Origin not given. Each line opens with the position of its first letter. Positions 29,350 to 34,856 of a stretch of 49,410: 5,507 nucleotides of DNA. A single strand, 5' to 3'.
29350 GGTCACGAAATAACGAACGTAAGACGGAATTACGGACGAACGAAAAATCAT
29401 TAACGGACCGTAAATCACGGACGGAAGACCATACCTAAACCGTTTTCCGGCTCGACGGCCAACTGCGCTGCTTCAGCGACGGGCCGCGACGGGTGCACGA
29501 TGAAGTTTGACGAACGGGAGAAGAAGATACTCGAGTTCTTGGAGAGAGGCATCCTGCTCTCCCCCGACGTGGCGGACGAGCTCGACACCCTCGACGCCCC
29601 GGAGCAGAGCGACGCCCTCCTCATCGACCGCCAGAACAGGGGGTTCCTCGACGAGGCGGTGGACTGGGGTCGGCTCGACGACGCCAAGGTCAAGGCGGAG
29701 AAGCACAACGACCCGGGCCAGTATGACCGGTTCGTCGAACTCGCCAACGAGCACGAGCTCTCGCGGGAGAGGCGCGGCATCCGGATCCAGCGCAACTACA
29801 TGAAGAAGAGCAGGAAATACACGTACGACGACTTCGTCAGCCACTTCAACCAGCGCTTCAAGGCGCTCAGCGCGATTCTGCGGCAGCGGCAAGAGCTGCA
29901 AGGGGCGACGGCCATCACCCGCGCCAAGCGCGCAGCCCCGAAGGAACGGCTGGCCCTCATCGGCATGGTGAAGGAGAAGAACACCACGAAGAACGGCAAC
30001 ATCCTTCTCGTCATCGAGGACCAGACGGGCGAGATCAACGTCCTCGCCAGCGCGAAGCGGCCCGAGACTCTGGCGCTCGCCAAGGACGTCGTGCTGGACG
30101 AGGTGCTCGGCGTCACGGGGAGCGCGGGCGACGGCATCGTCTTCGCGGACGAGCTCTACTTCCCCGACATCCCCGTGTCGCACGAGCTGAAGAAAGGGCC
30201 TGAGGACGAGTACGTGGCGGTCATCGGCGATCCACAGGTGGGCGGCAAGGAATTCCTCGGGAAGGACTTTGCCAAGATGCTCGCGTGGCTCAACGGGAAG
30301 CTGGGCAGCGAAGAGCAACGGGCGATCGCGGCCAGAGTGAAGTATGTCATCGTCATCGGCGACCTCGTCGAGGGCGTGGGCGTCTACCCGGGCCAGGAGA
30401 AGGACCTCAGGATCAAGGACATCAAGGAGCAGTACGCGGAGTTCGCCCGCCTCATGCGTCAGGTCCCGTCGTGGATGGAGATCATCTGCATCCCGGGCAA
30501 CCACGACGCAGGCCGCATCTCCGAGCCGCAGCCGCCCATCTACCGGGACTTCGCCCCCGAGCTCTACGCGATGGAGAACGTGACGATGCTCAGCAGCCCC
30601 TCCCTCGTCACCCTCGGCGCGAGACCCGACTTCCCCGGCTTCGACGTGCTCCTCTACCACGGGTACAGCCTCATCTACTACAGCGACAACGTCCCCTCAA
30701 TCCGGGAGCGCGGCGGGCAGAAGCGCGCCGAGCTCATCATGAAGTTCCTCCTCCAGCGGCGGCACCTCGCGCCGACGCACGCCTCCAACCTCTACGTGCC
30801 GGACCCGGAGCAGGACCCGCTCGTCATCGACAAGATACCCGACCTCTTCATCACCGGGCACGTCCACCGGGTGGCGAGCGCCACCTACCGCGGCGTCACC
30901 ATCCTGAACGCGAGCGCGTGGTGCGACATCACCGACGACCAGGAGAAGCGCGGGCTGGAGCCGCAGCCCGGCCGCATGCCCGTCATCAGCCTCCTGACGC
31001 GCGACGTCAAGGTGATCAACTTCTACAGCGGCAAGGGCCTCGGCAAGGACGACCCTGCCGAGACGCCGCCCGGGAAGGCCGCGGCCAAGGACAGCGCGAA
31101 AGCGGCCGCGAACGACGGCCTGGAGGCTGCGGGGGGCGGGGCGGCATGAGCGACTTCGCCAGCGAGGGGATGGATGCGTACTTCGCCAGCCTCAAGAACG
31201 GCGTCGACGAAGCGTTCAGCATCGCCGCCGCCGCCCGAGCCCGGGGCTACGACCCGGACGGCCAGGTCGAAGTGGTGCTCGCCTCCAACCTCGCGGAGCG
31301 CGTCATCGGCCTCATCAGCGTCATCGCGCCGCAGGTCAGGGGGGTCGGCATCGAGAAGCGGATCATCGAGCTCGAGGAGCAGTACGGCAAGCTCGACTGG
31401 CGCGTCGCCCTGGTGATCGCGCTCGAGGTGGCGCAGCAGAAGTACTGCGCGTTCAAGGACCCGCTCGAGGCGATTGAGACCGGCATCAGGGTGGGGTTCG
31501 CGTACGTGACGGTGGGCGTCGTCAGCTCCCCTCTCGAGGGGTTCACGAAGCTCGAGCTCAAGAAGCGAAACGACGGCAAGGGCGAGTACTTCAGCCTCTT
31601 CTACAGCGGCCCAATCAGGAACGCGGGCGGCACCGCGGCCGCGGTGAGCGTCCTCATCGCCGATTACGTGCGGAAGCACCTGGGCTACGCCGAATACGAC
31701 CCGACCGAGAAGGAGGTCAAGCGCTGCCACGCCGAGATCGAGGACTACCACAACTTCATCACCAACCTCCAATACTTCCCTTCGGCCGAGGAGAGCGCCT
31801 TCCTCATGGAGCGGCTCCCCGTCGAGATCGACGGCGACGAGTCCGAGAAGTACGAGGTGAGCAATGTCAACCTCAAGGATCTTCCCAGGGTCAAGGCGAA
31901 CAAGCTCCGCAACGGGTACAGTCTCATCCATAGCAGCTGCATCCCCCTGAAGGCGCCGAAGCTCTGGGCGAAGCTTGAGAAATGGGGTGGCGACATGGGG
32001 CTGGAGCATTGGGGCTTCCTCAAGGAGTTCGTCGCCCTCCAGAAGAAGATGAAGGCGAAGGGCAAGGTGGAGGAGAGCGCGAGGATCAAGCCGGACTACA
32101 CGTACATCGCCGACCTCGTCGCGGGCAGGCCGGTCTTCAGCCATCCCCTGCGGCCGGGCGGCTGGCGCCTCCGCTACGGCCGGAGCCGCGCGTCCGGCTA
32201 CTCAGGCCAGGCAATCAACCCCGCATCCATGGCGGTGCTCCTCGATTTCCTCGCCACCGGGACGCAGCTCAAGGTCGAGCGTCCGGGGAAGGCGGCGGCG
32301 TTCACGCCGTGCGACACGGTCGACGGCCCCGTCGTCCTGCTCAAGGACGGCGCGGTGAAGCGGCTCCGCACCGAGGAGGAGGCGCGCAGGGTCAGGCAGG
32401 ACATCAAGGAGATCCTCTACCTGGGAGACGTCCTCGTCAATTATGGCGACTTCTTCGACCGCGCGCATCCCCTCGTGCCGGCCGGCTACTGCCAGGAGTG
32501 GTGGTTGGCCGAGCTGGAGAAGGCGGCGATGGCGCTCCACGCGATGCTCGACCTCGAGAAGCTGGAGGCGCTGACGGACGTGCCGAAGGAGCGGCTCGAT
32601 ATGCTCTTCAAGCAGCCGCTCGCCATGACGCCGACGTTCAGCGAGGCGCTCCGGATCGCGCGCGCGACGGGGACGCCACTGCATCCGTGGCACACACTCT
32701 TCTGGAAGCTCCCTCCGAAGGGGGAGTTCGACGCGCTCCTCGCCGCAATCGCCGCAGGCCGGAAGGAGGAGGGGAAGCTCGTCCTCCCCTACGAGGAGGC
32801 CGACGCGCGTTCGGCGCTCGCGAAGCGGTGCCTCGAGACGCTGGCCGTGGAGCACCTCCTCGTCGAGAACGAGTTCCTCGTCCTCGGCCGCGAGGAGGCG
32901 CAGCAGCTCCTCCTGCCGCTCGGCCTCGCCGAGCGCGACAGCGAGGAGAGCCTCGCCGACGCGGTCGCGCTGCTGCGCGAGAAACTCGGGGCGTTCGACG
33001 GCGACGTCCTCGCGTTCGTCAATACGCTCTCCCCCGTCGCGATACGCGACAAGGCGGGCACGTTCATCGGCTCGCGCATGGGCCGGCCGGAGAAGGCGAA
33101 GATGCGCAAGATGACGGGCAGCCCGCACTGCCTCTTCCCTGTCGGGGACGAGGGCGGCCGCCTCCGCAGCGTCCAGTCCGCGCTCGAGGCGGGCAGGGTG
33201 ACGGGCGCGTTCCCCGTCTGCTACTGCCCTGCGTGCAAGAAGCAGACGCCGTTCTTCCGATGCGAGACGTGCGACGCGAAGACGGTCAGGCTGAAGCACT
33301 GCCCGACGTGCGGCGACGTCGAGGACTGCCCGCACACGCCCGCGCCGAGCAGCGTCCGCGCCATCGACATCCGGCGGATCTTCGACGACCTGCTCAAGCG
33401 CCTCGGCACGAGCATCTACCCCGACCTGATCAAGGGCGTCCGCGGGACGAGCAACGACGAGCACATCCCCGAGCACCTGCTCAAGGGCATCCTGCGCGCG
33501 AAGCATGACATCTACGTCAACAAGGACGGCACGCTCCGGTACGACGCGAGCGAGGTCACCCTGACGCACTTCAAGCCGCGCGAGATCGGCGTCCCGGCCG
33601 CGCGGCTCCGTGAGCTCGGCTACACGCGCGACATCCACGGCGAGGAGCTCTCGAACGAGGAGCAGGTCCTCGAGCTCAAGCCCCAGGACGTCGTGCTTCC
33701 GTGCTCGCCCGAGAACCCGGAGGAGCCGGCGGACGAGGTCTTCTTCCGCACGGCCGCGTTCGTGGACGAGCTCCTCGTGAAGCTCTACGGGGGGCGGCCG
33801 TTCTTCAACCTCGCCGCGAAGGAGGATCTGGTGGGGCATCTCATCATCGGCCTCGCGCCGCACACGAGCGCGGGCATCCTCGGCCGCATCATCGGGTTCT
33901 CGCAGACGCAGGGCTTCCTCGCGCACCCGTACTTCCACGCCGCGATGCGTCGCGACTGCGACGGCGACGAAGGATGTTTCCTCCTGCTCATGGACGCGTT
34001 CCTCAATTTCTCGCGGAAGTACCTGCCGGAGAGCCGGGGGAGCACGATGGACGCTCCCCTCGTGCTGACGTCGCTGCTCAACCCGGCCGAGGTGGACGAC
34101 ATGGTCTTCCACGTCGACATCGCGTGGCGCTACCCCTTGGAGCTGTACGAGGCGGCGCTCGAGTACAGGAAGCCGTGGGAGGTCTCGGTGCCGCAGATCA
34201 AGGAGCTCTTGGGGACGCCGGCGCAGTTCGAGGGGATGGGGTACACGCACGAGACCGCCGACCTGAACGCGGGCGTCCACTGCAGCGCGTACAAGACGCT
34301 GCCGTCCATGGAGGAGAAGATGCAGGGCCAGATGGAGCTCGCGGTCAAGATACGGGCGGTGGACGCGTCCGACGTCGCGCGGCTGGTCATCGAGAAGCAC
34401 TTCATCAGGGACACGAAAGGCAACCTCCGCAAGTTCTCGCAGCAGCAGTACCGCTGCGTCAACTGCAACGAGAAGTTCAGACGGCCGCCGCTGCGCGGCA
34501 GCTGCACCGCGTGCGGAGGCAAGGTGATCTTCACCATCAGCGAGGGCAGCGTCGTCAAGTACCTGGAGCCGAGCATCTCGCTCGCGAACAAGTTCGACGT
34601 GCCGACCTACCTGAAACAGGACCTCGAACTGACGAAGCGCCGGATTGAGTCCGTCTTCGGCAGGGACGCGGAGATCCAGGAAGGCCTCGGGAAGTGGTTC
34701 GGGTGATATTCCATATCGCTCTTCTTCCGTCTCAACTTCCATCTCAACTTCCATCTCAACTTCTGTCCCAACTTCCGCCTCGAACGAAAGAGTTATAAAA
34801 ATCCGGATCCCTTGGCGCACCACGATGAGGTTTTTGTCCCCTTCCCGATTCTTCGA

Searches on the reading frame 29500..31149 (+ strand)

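Call 64: search_protein_families(library=pfam, proteins=[window:29500-31149:+], max_evalue=0.001)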
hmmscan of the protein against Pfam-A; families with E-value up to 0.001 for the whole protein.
window:29500-31149:+ (549 aa): 3 families
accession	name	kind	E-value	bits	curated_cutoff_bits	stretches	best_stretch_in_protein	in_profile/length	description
PF04042.21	DNA_pol_E_B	-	5.2e-10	39.5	29.1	1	244-454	6-203/210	DNA polymerase alpha/epsilon subunit B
PF00149.33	Metallophos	-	3.4e-09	37.8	21.5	1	239-457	3-190/191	Calcineurin-like phosphoesterase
PF01336.31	tRNA_anti-codon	-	0.00027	21.3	27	1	153-208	3-56/75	OB-fold nucleic acid binding domain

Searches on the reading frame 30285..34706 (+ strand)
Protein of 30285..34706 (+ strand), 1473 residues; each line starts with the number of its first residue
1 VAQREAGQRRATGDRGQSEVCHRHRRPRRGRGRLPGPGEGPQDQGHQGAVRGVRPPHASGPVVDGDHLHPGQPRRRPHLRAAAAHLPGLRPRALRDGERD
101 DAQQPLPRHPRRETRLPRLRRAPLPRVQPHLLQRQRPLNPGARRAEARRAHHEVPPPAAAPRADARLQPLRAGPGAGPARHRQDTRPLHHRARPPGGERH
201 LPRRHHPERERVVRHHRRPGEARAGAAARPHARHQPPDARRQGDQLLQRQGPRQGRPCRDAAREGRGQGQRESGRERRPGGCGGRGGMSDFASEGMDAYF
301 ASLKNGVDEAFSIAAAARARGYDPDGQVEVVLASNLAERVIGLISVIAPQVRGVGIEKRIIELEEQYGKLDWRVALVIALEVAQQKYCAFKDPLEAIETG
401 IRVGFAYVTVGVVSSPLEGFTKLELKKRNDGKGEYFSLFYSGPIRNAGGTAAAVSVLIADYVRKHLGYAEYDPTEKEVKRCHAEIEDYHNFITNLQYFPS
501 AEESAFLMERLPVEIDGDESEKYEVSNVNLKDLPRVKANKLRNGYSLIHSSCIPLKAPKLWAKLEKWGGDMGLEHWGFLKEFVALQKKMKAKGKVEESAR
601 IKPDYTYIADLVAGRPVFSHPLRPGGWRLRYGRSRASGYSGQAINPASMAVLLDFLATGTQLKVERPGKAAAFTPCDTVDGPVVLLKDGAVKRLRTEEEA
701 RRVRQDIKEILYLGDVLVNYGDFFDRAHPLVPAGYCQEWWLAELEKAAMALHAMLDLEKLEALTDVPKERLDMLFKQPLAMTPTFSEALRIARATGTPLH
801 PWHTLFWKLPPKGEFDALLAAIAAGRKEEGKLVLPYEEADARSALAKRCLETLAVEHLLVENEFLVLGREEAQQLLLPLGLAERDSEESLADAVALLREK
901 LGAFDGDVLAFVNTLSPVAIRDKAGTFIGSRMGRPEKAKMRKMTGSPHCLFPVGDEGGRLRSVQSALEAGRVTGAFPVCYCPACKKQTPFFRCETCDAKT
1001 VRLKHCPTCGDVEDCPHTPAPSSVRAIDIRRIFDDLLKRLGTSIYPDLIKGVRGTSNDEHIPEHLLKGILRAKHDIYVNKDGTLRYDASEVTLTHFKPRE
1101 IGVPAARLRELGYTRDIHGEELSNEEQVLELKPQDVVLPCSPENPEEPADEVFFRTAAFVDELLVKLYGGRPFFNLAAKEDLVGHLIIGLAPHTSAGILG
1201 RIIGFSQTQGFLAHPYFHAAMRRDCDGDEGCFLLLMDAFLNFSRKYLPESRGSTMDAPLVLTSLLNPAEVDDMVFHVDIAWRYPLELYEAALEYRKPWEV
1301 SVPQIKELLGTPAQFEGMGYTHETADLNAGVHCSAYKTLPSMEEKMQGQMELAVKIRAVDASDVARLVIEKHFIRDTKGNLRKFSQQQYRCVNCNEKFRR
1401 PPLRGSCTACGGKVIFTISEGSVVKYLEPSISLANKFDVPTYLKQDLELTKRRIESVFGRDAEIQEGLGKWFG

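Call 9: search_protein_families(library=pfam, proteins=[window:30285-34706:+])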
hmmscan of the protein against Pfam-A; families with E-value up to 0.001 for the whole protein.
window:30285-34706:+ (1473 aa): 3 families
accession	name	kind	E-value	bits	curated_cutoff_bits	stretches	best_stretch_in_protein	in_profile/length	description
PF24846.1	PolC_DP2_cat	-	4.6e-120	400.5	24.3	1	1047-1345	6-299/299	DNA polymerase II large subunit DP2, catalytic domain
PF24844.1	PolC_DP2_central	-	2.6e-111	372.6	24.3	1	596-1010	3-367/372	DNA polymerase II large subunit DP2, central domain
PF03833.19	PolC_DP2_N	-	6.2e-72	242.4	24.3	1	299-583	2-269/271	DNA polymerase II large subunit DP2, N-terminal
